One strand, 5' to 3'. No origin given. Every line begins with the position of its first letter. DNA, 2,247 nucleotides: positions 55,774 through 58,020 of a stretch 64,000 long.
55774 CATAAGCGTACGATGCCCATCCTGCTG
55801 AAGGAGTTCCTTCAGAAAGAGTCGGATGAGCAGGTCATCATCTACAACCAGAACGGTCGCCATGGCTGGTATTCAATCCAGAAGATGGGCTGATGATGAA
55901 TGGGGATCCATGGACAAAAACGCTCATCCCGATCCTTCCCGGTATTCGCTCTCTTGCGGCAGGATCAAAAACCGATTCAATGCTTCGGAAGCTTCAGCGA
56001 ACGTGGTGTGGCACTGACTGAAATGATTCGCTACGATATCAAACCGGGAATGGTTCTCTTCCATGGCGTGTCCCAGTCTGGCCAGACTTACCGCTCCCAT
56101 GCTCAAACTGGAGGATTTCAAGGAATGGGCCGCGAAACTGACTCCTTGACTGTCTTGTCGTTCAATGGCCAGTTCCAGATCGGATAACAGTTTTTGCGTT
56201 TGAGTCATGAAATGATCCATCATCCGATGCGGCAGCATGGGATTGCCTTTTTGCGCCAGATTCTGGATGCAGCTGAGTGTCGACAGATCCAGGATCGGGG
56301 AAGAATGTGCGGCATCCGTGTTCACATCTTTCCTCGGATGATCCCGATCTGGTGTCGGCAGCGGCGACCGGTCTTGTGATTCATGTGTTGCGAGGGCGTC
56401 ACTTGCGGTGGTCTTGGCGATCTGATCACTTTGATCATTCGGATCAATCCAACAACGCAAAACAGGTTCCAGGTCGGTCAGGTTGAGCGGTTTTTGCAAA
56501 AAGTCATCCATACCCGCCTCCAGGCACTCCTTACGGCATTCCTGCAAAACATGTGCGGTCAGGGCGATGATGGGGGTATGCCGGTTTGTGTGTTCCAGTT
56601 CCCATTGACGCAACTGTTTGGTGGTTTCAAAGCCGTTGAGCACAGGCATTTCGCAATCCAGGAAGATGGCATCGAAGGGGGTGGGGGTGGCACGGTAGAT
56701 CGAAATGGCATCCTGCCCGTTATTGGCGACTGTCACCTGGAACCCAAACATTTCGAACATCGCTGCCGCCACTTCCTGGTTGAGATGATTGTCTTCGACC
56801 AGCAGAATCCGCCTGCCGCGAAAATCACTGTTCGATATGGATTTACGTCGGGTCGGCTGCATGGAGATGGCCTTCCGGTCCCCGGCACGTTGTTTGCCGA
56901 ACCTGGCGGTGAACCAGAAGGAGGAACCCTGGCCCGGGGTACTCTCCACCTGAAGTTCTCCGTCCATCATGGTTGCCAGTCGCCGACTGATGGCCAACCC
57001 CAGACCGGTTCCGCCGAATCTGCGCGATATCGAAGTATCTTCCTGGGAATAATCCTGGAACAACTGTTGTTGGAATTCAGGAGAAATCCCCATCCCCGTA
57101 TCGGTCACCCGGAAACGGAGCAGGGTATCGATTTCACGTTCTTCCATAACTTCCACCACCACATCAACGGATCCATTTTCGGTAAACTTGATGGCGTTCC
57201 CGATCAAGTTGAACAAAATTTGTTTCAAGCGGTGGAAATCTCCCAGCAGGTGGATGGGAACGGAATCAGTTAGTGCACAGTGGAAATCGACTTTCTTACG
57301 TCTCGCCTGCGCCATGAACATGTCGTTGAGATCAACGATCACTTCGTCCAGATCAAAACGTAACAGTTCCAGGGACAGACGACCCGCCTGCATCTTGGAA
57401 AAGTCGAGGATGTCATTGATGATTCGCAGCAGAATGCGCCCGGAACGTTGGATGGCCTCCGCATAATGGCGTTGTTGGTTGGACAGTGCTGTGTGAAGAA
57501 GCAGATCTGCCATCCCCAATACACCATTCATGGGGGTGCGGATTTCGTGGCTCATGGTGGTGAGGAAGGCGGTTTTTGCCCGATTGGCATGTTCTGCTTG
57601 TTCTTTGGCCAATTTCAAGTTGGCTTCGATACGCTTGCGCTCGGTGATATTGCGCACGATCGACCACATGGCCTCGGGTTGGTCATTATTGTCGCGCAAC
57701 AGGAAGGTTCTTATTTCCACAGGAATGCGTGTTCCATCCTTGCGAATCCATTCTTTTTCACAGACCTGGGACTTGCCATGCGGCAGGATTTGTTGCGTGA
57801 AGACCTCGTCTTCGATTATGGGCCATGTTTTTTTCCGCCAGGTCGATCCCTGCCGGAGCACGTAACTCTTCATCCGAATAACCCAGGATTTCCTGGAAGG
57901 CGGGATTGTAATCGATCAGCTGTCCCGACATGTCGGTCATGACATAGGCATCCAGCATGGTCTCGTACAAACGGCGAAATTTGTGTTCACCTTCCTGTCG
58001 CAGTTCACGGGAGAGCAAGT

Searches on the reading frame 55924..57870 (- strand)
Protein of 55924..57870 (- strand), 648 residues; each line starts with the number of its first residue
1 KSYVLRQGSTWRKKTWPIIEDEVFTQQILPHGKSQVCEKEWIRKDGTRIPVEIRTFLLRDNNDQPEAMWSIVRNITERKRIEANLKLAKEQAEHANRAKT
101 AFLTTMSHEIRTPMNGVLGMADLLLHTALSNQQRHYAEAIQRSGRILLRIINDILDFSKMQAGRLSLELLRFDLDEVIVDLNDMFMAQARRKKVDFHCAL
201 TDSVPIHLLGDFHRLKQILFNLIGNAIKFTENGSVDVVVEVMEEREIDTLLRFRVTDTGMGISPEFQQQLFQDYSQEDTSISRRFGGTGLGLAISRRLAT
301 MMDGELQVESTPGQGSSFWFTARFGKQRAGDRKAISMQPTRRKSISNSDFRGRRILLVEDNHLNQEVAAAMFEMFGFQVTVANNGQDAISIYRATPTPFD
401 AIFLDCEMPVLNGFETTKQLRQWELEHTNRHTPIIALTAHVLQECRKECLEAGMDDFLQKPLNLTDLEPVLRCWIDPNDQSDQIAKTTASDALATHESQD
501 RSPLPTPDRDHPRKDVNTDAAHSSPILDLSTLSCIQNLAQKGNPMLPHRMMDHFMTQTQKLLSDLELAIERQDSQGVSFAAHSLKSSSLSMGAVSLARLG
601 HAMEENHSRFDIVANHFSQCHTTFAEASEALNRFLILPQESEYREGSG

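Call 90: search_protein_families(library=pfam, proteins=[window:55924-57870:-], max_evalue=0.00001)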
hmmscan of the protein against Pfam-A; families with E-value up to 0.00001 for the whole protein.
window:55924-57870:- (648 aa): 4 families
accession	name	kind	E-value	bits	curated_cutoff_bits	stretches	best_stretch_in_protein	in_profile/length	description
PF02518.31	HATPase_c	-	8.3e-28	97.5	26.4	1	211-323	2-108/111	Histidine kinase-, DNA gyrase B-, and HSP90-like ATPase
PF00072.30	Response_reg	-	2.2e-24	86.2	30.2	1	355-468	1-107/111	Response regulator receiver domain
PF00512.31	HisKA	-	1.8e-20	73.2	26.9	1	98-163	1-66/66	His Kinase A (phospho-acceptor) domain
PF01627.28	Hpt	-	4.8e-11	43.2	24.6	1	550-608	2-62/84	Hpt domain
